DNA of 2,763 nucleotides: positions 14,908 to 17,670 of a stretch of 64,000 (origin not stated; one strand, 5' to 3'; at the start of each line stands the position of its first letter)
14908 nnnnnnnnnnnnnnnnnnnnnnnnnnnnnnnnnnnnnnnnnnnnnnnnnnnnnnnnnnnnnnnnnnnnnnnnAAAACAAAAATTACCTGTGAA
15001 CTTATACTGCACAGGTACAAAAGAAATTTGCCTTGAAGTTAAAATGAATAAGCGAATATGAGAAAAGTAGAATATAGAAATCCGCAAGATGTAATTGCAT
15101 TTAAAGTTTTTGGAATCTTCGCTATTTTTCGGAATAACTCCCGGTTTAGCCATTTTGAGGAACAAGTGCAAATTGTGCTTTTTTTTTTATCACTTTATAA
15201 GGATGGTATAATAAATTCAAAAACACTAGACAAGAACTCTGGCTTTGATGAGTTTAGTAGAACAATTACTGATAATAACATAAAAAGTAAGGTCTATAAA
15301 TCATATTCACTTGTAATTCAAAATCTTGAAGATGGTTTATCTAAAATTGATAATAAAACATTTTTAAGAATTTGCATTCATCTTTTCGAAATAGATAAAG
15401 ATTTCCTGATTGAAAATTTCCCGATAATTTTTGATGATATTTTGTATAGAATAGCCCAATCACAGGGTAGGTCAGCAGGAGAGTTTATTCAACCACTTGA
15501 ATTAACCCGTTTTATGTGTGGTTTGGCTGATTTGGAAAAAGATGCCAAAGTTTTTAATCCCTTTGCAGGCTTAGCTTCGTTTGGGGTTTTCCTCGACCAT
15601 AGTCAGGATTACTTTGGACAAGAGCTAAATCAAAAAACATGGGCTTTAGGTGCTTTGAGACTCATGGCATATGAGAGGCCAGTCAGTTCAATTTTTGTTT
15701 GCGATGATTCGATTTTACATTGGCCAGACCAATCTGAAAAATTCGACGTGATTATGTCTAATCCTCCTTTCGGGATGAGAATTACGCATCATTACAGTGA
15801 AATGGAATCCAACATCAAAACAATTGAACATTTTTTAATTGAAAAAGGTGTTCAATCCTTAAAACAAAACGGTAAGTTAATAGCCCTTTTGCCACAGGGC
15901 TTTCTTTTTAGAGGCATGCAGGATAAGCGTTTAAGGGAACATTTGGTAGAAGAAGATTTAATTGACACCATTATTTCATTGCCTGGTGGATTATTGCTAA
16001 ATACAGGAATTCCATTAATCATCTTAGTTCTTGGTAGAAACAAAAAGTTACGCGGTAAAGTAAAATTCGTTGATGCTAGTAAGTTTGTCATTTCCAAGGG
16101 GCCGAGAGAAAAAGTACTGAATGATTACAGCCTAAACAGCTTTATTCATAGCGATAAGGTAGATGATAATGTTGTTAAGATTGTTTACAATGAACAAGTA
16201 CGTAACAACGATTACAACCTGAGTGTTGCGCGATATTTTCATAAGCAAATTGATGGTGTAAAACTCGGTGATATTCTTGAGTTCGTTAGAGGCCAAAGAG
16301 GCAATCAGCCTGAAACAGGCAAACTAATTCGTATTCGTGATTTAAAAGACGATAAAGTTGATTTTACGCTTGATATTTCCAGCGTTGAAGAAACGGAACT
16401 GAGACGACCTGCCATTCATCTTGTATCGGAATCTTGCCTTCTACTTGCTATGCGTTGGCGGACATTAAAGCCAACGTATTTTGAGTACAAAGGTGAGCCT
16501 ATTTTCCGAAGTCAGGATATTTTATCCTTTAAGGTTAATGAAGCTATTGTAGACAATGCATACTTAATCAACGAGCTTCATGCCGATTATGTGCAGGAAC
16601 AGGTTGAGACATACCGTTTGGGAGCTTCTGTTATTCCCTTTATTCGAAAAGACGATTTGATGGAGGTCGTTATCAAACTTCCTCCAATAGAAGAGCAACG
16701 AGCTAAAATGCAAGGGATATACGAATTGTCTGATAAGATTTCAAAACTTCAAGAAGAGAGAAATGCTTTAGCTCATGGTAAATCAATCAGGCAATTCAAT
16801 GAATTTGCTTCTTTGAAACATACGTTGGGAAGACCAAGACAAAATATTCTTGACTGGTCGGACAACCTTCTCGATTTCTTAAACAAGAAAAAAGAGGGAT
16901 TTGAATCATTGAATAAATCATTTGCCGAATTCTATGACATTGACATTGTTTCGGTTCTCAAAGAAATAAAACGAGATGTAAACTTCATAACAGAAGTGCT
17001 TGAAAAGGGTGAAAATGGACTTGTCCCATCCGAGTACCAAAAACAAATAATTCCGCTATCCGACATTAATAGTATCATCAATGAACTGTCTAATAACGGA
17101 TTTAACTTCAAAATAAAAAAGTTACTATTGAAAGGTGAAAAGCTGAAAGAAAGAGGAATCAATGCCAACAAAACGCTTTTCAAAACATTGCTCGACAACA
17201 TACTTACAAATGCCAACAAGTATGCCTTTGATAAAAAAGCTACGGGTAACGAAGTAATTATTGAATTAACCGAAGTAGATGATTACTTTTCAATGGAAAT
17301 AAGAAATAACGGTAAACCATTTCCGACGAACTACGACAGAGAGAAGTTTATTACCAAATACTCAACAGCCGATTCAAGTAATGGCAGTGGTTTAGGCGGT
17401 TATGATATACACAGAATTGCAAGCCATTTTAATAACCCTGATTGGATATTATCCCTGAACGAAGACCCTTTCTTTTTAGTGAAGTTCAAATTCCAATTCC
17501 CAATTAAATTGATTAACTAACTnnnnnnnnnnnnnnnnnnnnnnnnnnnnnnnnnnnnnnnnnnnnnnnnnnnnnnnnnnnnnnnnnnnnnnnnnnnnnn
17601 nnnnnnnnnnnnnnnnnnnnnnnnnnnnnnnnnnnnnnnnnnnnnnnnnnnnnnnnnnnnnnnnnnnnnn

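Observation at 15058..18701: Fusion of a DNA methyltransferase, a TRD and a histidine-kinase ATPase, paired with a receiver/cold-shock-domain protein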

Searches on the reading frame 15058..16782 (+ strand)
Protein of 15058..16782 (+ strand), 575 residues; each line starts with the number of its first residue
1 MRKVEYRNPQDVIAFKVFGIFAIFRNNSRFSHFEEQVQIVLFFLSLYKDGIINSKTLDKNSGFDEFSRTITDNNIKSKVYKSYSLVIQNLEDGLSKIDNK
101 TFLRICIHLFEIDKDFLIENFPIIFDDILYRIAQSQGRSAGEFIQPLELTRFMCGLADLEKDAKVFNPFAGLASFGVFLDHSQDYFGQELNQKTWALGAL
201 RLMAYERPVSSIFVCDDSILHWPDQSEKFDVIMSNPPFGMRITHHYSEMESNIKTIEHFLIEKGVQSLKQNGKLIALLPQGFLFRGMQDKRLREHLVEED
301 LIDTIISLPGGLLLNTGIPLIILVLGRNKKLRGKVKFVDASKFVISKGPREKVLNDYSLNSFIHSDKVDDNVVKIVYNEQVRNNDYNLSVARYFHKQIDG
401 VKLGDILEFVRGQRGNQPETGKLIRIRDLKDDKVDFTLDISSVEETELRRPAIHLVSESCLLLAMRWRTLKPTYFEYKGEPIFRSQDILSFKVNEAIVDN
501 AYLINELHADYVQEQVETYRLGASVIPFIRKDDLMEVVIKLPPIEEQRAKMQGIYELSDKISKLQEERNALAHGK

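Call 97: search_solved_structures(query=window:15058-16782:+, max_evalue=0.01)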
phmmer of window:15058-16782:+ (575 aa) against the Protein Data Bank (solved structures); distinct sequences matched with E-value up to 0.01: 13.
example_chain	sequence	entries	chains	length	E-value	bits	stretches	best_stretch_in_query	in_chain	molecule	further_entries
3lkd_A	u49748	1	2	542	6e-30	107.7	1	126-395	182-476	Type I restriction-modification system methyltransferase subunit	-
7bst_D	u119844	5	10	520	2.5e-20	76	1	118-408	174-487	Type I restriction enzyme EcoR124II M protein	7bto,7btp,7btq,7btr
7vru_A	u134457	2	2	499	2.2e-18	69.5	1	125-399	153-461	Site-specific DNA-methyltransferase (adenine-specific)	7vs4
7vru_B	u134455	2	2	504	1.1e-13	54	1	125-409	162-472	Site-specific DNA-methyltransferase (adenine-specific)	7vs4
5ybb_A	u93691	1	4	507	7.8e-12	47.9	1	123-313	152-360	Type I restriction-modification system methyltransferase subunit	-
7eew_A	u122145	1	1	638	2.3e-11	46.4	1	44-324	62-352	Type I restriction-modification system methyltransferase subunit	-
3khk_A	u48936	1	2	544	1.4e-10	43.7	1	268-357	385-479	Type I restriction-modification system methylation subunit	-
2okc_A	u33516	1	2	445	1.6e-09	40.3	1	95-330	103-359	Type I restriction enzyme StySJI M protein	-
5ybb_D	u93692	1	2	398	1.2e-06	30.8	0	491-565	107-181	Restriction endonuclease S subunits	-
3okg_A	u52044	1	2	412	1.3e-06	30.7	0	491-565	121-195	Restriction endonuclease S subunits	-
3ufb_A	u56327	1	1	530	0.00057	21.9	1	125-313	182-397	Type I restriction-modification system methyltransferase subunit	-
2y7c_B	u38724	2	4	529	0.00095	21.2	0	228-324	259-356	TYPE I RESTRICTION ENZYME ECOKI M PROTEIN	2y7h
2ar0_A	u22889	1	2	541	0.001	21.1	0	228-324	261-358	Type I restriction enzyme EcoKI M protein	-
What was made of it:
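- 15418..16257 (+): A, aa 121-400: gamma-class N6-adenine methylase domain. Motif I is at 15556-15585; motif IV NPPF starts at 15760. The closest solved relatives are type I HsdM subunits: 3lkd at 6e-30 and EcoR124 HsdM at 2.5e-20 (call 97).
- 16258..16692 (+): A, aa 401-545: single HsdS-like target-recognition domain. Solved HsdS chains 5ybb_D and 3okg match at about 1e-6 (call 97).
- Sensor: the closest solved relatives are HsdM and HsdS subunits (call 97).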

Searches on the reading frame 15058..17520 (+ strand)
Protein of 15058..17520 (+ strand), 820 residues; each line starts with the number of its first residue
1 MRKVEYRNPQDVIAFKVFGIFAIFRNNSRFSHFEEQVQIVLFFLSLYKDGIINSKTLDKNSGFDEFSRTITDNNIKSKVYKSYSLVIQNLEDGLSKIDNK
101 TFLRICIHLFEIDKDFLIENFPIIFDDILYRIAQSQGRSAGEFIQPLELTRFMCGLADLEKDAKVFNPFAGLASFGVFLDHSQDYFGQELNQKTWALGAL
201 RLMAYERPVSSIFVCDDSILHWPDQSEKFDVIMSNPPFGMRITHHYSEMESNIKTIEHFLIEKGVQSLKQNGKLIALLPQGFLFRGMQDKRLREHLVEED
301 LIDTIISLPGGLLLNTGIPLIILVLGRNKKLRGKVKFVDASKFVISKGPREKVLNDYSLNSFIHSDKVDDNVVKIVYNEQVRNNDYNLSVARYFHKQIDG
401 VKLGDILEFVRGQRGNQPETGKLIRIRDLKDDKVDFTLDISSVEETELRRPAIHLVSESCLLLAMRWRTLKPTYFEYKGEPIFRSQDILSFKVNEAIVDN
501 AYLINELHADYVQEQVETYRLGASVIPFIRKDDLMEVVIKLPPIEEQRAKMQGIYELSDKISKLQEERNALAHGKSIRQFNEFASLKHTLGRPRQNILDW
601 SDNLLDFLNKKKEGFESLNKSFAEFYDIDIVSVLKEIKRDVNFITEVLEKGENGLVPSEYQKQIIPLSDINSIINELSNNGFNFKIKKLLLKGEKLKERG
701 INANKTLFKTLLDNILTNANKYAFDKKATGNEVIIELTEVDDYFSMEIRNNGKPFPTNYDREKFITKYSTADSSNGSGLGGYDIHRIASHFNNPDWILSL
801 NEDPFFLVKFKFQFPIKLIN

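Call 7: search_protein_families(library=pfam, proteins=[window:15058-17520:+], max_evalue=1)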
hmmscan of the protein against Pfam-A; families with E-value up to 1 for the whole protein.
window:15058-17520:+ (820 aa): 6 families
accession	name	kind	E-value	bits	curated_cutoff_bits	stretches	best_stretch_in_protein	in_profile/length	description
PF02384.22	N6_Mtase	-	1e-41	143.7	20.4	1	124-396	9-305/311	N-6 DNA Methylase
PF07669.17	Eco57I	-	1.2e-08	35.7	25.3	1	219-308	65-165/171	Eco57I restriction-modification methylase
PF02518.31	HATPase_c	-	1.4e-06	29.1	26.4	1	706-790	4-86/111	Histidine kinase-, DNA gyrase B-, and HSP90-like ATPase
PF05175.20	MTS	-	0.00065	19.8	23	1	225-276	95-138/170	Methyltransferase small domain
PF01420.25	Methylase_S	-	0.00066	20.4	22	1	474-567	72-161/168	Type I restriction modification DNA specificity domain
PF01170.24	UPF0020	-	0.0049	17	22.3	1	220-247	115-140/197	RMKL-like, methyltransferase domain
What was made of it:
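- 15418..16257 (+): N6_Mtase 1e-41 (call 7).
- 16258..16692 (+): Pfam Methylase_S is below its cut-off (call 7).
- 17128..17517 (+): A, aa 691-820: kinase catalytic ATP-binding domain, with N box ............, G1-like RNNGKPF and G2 GSGLGG. HATPase_c 29.1 bits against a 26.4 cut-off (call 7).
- On Two-component system (histidine kinase plus response regulator): HATPase_c passes its cut-off (call 7).
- Checked: N6_Mtase scores 1e-41 (call 7). HATPase_c scores 29.1 bits against a gathering cut-off of 26.4 (call 7).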

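Call 8: search_protein_families(library=padloc, proteins=[window:15058-17520:+], max_evalue=0.01)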
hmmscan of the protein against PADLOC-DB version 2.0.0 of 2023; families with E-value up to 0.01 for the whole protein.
window:15058-17520:+ (820 aa): 55 families (the best 25 are shown)
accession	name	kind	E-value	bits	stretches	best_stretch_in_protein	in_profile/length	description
PDLC03022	MTase_I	-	1.3e-34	117.6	1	63-395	105-475/857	Type I methyltransferase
PDLC03027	MTase_I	-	6.5e-29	99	1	128-397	145-440/810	Type I methyltransferase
PDLC03021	MTase_I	-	4.6e-25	86.4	1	87-405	109-463/491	Type I methyltransferase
PDLC03031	MTase_I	-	3.1e-23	79.9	1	125-395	169-485/834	Type I methyltransferase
PDLC03029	MTase_I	-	6.8e-20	69.1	1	122-344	158-422/661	Type I methyltransferase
PDLC04134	mad2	-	8.6e-19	65.7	1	132-345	262-464/492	mads_2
PDLC03033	MTase_I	-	1.6e-17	61.7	2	258-404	351-502/541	Type I methyltransferase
PDLC03032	MTase_I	-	1.1e-15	54.8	1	128-412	147-456/1001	Type I methyltransferase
PDLC03026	MTase_I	-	4.8e-14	50.3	1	182-329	205-357/487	Type I methyltransferase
PDLC03028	MTase_I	-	8.3e-14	48.6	1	257-396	1045-1192/1236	Type I methyltransferase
PDLC03025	MTase_I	-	1.1e-12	45.5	1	224-313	264-356/569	Type I methyltransferase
PDLC03107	Specificity_I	-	2.9e-11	41.1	1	400-611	5-206/392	Type I specificity subunit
PDLC03154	Specificity_I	-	3.5e-11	41.2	1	401-562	7-168/406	Type I specificity subunit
PDLC03038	MTase_I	-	3.7e-10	36.3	1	263-394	316-451/896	Type I methyltransferase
PDLC03020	MTase_I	-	9.5e-10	36.1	1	113-313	157-391/410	Type I methyltransferase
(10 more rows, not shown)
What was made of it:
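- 15058..17520 (+): Gene A, 820 aa: a fusion of HsdM-like methylase, single TRD and histidine kinase. Pfam and PADLOC hits in calls 7 and 8.
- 16258..16692 (+): PADLOC Specificity_I about 3e-11 (call 8).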

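Call 10: search_protein_families(library=ncbifam, proteins=[window:15058-17520:+], max_evalue=0.1)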
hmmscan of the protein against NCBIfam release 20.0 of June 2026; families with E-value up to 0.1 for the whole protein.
window:15058-17520:+ (820 aa): 14 families
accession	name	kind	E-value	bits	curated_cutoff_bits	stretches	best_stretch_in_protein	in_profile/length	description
TIGR00497.1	hsdM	equivalog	1.9e-24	86.2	242.75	1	118-397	177-489/515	type I restriction-modification system subunit M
NF047738.1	antiphage_MADS2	equivalog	7.8e-06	24.4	720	1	226-309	440-545/654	methylation-associated defense system DNA methyltransferase MAD2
NF045900.1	HisKinCpxALeg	equivalog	2.1e-05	23.4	800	1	627-784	265-417/451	two-component system sensor histidine kinase CpxA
NF052314.1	T9SS_HK_PorY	subfamily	2.3e-05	23.6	350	1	672-780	288-388/418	PorY family sensor histidine kinase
NF008025.0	PRK10755.1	equivalog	7.1e-05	21.7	314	1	671-789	219-331/362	two-component system sensor histidine kinase PmrB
NF033091.0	HK_VanS_ACDEFG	equivalog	0.00028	20.1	400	1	686-780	168-262/293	vancomycin resistance histidine kinase VanS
NF008312.0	PRK11100.1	equivalog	0.00082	18.3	356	1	680-790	342-451/477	two-component system sensor histidine kinase CreC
TIGR01386.1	cztS_silS_copS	subfamily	0.0018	17.3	292.55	1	701-761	347-403/457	heavy metal sensor histidine kinase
NF007345.0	PRK09835.1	subfamily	0.0022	16.6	423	1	699-769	367-433/482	Cu(+)/Ag(+) sensor histidine kinase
NF007007.0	PRK09470.1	equivalog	0.0036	16.3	486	1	669-770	315-412/463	envelope stress sensor histidine kinase CpxA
NF007004.0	PRK09467.1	equivalog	0.0057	15.5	415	1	661-790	290-413/440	two-component system sensor histidine kinase EnvZ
TIGR02916.1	PEP_his_kin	equivalog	0.0096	14.5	300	1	633-787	513-654/679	XrtA/PEP-CTERM system histidine kinase PrsK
NF007023.0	PRK09489.1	equivalog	0.0097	15.1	295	1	224-274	257-299/342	16S rRNA (guanine(1207)-N(2))-methyltransferase RsmC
NF007793.0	PRK10490.1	equivalog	0.027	12.4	1123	1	701-773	772-839/895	two-component system sensor histidine kinase KdpD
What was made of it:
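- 17128..17517 (+): Weak NCBIfam hits go to CpxA, PorY, PmrB and VanS (call 10).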

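Call 16: find_homologous_proteins(query=window:15058-17517:+)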
Query window:15058-17517:+ (820 aa): 866 proteins with E <= 0.001 among 8000 candidates; the best 120 are listed.
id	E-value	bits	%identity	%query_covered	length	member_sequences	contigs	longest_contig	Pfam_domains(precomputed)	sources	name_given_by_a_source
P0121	0.0e+0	1838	100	100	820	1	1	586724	PF02384.23,PF07669.18,PF02518.32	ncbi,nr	ncbi:MAG: N-6 DNA methylase [Flavobacteriales bacterium]|nr:N-6 DNA methylase [Flavobacteriales bact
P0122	0.0e+0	1465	80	100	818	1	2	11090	PF02384.23,PF07669.18,PF02518.32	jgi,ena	jgi:type I restriction enzyme M protein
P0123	0.0e+0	1463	80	100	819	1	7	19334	PF02384.23,PF07669.18,PF02518.32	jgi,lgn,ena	-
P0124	0.0e+0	1462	80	100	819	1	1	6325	PF02384.23,PF07669.18,PF02518.32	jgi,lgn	jgi:type I restriction enzyme M protein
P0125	0.0e+0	1459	80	100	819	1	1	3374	PF02384.23,PF07669.18,PF02518.32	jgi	-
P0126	0.0e+0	1454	80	100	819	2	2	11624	PF02384.23,PF07669.18,PF02518.32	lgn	-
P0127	0.0e+0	1453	80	100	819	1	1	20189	PF02384.23,PF07669.18,PF02518.32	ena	-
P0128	0.0e+0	1448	80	100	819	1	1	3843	PF02384.23,PF07669.18,PF02518.32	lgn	-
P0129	0.0e+0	1446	80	100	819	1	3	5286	PF02384.23,PF07669.18,PF02518.32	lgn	-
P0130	0.0e+0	1443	79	100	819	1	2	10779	PF02384.23,PF07669.18,PF02518.32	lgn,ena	-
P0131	0.0e+0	1442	79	100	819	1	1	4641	PF02384.23,PF07669.18,PF02518.32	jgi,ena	-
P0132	0.0e+0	1442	79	100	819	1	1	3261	PF02384.23,PF07669.18,PF02518.32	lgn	-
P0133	0.0e+0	1441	79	100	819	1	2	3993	PF02384.23,PF07669.18,PF02518.32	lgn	-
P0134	0.0e+0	1441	79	100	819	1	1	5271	PF02384.23,PF07669.18,PF02518.32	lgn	-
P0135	0.0e+0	1438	79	100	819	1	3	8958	PF02384.23,PF07669.18,PF02518.32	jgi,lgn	-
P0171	0.0e+0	1380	75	99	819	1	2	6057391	PF02384.23,PF02518.32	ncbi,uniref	ncbi:N-6 DNA methylase [Olivibacter sp. SA151]|uniref:N-6 DNA methylase n=1 Tax=Olivibacter jilunii 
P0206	0.0e+0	1295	70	99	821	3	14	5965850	PF02384.23,PF07669.18,PF02518.32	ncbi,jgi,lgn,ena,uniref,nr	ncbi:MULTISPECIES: N-6 DNA methylase [Sphingobacterium]|uniref:site-specific DNA-methyltransferase (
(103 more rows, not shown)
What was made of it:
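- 15058..17520 (+): Listed relatives at 68-80% identity are almost all 809-847 aa (call 16).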

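Call 18: find_encoding_contigs(protein=P0206, flank=10000, max_places=4)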
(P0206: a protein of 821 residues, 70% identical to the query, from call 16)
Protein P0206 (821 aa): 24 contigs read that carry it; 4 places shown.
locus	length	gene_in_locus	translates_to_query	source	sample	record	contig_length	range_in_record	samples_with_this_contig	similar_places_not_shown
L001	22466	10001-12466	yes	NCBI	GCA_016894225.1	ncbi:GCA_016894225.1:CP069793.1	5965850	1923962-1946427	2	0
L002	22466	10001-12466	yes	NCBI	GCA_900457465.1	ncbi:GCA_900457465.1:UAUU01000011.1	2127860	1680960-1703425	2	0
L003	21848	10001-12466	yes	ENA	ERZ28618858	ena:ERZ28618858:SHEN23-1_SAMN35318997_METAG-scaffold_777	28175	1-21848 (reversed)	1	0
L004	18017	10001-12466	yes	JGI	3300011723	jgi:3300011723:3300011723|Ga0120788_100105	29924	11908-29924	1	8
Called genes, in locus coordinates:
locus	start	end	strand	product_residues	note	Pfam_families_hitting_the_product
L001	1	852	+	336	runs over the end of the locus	PF13280:WYL, PF25583:WCX (weak)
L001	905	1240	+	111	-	PF07411:DUF1508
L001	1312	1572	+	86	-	-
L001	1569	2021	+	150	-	-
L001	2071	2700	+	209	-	-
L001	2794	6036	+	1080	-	PF04313:HSDR_N (faint), PF04851:ResIII, PF00270:DEAD (weak), PF18766:SWI2_SNF2, PF00271:Helicase_C (weak), PF08463:EcoEI_R_C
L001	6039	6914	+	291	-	PF02661:Fic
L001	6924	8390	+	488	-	PF12161:HsdM_N, PF02384:N6_Mtase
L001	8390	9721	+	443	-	PF01420:Methylase_S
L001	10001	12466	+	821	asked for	PF02384:N6_Mtase, PF07669:Eco57I, PF02518:HATPase_c (weak)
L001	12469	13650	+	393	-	PF22707:S1CSD-TOTE-2 (weak)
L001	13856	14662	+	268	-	-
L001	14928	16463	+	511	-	PF14690:Zn_ribbon_ISL3, PF01610:DDE_Tnp_ISL3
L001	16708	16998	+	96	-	PF01527:HTH_Tnp_1, PF13384:HTH_23 (weak), PF13551:HTH_29 (faint)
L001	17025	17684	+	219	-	PF13276:HTH_21, PF00665:rve, PF13683:rve_3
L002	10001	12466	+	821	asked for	PF02384:N6_Mtase, PF07669:Eco57I, PF02518:HATPase_c (weak)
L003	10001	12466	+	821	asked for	PF02384:N6_Mtase, PF07669:Eco57I, PF02518:HATPase_c (weak)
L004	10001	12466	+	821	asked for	PF02384:N6_Mtase, PF07669:Eco57I, PF02518:HATPase_c (weak)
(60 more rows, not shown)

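Call 19: find_encoding_contigs(protein=P0171, flank=10000, max_places=2)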
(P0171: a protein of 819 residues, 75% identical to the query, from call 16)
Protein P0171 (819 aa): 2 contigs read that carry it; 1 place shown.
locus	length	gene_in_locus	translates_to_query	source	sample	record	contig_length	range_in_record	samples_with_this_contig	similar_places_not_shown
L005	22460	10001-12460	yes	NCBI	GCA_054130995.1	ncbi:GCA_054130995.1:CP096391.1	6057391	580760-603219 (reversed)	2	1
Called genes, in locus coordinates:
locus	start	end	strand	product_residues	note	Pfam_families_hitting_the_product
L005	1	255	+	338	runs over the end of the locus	PF13280:WYL, PF25583:WCX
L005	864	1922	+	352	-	PF01909:NTP_transf_2 (faint), PF26305:CD_NTase_C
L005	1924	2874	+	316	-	PF10137:CAP12-PCTIR_TIR, PF20300:prok_STING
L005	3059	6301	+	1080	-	PF04851:ResIII, PF00270:DEAD (weak), PF18766:SWI2_SNF2, PF00271:Helicase_C, PF08463:EcoEI_R_C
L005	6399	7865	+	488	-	PF12161:HsdM_N, PF02384:N6_Mtase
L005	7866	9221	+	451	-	PF01420:Methylase_S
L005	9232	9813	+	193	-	-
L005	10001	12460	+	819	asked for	PF02384:N6_Mtase, PF02518:HATPase_c (weak)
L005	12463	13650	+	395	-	PF22707:S1CSD-TOTE-2 (weak)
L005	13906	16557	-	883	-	PF13091:PLDc_2 (faint)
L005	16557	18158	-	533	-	-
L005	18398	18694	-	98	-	-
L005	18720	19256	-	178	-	-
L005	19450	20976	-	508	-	PF01694:Rhomboid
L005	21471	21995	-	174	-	-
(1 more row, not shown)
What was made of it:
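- In Sphingobacterium and Olivibacter the pair sits after hsdRMS rather than before hsdM (calls 18, 19).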
